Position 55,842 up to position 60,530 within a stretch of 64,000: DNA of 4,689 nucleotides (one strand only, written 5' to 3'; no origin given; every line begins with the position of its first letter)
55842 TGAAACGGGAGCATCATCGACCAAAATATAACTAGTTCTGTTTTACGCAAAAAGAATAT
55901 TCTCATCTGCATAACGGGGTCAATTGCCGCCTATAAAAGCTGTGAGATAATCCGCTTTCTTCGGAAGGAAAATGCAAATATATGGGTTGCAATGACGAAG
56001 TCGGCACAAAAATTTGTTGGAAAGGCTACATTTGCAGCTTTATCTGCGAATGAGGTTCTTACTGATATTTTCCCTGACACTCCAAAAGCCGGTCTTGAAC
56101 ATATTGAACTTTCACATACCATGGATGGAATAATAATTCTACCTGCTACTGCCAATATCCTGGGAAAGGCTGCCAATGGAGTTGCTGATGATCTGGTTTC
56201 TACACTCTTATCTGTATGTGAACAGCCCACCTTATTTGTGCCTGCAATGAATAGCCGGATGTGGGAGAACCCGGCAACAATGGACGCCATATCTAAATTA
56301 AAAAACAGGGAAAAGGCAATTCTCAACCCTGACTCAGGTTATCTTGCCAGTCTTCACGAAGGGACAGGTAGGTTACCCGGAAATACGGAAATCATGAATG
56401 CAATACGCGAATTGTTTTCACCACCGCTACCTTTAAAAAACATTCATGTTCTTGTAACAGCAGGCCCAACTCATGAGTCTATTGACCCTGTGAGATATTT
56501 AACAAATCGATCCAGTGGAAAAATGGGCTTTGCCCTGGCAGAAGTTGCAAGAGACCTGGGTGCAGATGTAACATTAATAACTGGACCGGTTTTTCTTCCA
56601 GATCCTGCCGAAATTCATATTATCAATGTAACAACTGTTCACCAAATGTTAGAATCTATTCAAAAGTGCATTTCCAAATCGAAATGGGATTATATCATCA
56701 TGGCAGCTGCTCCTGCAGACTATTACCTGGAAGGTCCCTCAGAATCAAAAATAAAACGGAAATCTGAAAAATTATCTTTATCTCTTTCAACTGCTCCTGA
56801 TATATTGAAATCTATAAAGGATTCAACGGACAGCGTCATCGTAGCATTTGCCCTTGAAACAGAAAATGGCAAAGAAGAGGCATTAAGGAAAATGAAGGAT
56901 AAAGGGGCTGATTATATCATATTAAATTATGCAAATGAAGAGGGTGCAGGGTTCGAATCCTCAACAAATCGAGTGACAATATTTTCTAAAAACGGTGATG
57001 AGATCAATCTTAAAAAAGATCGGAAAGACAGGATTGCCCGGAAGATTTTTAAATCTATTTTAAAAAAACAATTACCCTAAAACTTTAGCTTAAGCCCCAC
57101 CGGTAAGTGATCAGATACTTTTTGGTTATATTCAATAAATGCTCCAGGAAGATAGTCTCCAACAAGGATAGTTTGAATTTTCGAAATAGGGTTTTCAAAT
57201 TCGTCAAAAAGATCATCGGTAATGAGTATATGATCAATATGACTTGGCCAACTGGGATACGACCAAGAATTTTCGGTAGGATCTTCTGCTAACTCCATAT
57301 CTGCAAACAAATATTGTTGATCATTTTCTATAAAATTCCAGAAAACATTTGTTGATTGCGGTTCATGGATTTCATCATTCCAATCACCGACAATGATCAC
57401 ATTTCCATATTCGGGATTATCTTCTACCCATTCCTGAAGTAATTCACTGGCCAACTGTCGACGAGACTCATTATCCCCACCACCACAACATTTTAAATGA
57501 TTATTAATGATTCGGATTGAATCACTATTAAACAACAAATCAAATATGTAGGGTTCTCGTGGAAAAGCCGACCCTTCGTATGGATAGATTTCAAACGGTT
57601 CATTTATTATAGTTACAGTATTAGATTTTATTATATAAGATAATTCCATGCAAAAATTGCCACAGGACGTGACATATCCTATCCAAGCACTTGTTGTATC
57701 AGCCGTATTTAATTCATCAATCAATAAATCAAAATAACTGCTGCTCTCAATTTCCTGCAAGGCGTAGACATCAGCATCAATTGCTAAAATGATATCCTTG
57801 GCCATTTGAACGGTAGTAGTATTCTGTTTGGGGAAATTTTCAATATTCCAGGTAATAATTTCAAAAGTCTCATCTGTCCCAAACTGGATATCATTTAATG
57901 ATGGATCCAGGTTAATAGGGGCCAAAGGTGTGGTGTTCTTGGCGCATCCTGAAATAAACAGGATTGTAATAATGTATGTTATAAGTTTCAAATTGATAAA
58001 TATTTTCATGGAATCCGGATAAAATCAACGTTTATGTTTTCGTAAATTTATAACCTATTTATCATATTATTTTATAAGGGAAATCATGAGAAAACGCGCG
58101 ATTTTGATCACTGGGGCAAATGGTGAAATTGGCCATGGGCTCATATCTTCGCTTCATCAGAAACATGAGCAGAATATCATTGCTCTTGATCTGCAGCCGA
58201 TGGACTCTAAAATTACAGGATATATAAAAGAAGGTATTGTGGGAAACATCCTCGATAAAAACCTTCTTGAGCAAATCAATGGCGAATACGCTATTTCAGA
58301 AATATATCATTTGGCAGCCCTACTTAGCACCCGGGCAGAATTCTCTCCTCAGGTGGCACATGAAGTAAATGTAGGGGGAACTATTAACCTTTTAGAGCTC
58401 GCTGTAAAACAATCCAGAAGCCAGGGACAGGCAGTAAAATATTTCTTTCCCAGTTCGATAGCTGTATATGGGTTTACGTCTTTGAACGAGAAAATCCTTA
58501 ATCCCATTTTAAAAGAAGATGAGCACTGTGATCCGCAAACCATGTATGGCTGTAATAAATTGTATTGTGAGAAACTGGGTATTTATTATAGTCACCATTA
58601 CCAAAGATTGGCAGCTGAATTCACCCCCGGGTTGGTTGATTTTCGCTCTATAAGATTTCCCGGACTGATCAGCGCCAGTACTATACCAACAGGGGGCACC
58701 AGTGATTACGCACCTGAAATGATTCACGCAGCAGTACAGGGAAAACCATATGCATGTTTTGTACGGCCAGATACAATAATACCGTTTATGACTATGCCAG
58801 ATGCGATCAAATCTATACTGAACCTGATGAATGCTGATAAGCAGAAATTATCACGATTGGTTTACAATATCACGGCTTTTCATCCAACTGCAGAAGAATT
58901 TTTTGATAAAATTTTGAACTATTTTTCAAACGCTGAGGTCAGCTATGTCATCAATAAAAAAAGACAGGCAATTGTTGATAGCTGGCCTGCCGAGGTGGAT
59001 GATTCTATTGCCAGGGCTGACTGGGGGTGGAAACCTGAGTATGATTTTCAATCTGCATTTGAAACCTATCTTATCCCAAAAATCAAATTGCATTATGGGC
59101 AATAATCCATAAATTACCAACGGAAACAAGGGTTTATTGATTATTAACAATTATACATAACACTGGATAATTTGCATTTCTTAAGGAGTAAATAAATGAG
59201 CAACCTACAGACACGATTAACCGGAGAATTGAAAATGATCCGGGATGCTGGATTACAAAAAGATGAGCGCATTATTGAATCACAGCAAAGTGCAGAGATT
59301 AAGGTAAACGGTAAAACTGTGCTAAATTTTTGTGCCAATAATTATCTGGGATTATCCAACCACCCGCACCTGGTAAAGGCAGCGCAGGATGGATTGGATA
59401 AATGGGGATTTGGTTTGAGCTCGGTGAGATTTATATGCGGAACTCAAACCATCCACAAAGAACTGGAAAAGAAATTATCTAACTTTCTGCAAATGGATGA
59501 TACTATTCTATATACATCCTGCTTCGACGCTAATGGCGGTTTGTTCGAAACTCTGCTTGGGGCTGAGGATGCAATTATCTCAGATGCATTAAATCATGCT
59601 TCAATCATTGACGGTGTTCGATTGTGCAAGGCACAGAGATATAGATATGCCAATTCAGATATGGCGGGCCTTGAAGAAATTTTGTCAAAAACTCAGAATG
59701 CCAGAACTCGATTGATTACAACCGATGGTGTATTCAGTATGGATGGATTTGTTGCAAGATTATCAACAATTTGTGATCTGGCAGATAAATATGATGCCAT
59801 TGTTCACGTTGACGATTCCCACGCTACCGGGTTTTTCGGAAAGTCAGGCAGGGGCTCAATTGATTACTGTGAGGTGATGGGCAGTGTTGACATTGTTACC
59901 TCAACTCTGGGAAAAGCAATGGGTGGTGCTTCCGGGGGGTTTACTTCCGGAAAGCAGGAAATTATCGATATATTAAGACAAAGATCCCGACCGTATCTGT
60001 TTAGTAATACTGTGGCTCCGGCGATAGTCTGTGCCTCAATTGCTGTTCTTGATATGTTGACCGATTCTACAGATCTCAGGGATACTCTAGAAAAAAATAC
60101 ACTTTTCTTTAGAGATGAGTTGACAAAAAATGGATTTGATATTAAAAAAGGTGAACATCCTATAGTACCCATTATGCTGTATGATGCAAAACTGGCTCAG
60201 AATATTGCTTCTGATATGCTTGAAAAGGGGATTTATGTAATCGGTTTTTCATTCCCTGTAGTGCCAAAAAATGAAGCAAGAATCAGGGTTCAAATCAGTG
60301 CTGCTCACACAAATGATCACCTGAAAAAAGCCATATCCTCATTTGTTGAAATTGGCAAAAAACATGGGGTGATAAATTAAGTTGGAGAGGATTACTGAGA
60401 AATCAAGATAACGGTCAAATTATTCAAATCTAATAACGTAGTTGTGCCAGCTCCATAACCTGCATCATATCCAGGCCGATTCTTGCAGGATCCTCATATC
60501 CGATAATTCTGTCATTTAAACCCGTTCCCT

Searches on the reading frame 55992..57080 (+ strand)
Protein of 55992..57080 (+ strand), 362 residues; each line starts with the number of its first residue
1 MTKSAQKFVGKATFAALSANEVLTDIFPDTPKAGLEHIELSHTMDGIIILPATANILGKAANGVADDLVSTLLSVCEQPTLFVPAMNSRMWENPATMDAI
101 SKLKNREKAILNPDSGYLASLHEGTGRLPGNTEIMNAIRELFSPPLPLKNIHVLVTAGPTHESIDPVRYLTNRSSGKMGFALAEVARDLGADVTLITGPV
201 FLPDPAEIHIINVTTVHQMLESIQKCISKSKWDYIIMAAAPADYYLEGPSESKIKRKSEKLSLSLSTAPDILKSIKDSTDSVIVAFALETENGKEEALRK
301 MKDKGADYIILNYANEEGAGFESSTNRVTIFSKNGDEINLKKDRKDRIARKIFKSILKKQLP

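Call 46: search_protein_families(library=pfam, proteins=[window:55992-57080:+], max_evalue=0.00001)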
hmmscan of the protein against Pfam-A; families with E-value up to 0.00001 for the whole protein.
window:55992-57080:+ (362 aa): 2 families
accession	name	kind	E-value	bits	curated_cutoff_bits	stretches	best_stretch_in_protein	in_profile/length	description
PF04127.22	DFP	-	5.4e-63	212.6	22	1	148-331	1-186/186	DNA/pantothenate metabolism flavoprotein C-terminal domain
PF02441.25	Flavoprotein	-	1.2e-19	71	22.7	1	1-137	34-157/162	Flavoprotein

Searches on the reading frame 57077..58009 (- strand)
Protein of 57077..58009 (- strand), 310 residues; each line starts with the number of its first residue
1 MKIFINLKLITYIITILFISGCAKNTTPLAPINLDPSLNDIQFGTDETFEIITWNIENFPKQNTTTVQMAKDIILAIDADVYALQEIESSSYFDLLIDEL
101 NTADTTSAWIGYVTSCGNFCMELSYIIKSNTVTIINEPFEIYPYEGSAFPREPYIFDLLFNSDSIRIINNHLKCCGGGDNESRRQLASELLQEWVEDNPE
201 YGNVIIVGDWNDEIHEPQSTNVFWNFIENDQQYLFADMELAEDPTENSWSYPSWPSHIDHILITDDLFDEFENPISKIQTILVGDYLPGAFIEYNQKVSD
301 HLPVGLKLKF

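Call 46: search_protein_families(library=pfam, proteins=[window:57077-58009:-], max_evalue=0.00001)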
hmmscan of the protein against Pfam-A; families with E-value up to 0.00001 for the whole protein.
window:57077-58009:- (310 aa): 2 families
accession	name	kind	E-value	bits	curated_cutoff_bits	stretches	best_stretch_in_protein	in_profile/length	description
PF03372.29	Exo_endo_phos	-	3.2e-11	43.8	24.5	1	52-301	1-225/225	Endonuclease/Exonuclease/phosphatase family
PF19580.5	Exo_endo_phos_3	-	5.2e-06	26.1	27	1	54-269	32-254/311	Endonuclease/Exonuclease/phosphatase family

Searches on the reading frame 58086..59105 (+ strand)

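Call 46: search_protein_families(library=pfam, proteins=[window:58086-59105:+], max_evalue=0.00001)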
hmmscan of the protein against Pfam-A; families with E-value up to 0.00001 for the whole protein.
window:58086-59105:+ (339 aa): 5 families
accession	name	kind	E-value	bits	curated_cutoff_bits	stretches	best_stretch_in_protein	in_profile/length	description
PF01370.27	Epimerase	-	1.3e-22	80.8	20.9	1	6-262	1-239/240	NAD dependent epimerase/dehydratase family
PF16363.11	GDP_Man_Dehyd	-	1.3e-20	74.6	27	1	7-174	1-173/332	GDP-mannose 4,6 dehydratase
PF02719.21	Polysacc_synt_2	-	1.2e-09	38.2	20.2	1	6-109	1-118/293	Polysaccharide biosynthesis protein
PF01073.25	3Beta_HSD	-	5.9e-09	35.8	22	1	7-164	1-156/280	3-beta hydroxysteroid dehydrogenase/isomerase family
PF04321.23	RmlD_sub_bind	-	6.3e-07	29.2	27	1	5-163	2-134/287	RmlD substrate binding domain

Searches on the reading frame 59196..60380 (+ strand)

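Call 46: search_protein_families(library=pfam, proteins=[window:59196-60380:+], max_evalue=0.00001)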
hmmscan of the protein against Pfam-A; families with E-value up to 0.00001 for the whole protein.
window:59196-60380:+ (394 aa): 1 family
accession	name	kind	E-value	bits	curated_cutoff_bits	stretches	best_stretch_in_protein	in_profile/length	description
PF00155.27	Aminotran_1_2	-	5.1e-63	213.9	19.7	1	41-382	2-360/361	Aminotransferase class I and II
